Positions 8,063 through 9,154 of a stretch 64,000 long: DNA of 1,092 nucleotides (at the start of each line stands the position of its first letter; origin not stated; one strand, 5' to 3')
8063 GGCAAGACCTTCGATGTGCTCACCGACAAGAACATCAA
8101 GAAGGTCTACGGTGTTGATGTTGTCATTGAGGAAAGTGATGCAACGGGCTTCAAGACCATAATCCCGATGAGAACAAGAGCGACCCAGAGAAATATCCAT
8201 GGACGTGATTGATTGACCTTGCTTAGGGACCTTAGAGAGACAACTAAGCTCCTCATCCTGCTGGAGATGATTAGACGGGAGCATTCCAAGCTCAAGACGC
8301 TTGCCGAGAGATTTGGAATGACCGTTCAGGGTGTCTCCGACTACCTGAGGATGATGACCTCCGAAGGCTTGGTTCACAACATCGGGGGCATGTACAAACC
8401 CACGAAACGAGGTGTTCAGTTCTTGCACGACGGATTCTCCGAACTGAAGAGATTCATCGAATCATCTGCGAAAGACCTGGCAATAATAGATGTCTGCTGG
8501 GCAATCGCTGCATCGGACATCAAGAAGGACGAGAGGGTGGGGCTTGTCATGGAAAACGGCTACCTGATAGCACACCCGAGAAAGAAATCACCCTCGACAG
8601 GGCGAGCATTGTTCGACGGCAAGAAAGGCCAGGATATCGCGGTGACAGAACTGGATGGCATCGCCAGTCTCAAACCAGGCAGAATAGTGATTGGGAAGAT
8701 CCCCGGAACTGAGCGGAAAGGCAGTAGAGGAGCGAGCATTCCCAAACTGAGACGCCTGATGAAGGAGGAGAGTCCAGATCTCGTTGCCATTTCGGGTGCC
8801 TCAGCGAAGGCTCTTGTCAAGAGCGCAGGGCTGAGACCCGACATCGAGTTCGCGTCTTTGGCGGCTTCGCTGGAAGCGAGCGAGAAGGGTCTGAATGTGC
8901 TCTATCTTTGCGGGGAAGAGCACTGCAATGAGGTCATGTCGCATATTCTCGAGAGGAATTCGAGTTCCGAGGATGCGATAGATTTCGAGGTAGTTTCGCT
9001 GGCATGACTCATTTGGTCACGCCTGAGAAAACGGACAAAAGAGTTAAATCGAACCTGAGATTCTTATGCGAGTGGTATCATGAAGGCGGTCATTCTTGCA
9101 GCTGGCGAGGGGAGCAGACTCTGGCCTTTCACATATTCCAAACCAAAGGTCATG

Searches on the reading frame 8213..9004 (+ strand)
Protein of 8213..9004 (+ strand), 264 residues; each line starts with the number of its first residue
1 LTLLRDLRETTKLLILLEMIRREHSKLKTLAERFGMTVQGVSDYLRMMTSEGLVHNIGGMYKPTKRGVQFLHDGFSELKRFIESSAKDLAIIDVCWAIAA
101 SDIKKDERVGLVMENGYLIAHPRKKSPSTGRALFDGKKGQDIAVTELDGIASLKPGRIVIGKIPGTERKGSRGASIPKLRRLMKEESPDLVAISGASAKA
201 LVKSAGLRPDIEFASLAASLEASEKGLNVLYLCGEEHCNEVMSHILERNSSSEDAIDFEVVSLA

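Call 65: search_protein_families(library=pfam, proteins=[window:8213-9004:+], max_evalue=0.00001)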
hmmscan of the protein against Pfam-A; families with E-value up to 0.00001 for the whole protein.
window:8213-9004:+ (264 aa): 1 family
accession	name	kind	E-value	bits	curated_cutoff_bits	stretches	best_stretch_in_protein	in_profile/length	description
PF25211.1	DUF7839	-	1.8e-14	54.2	27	1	153-249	2-96/101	Domain of unknown function (DUF7839)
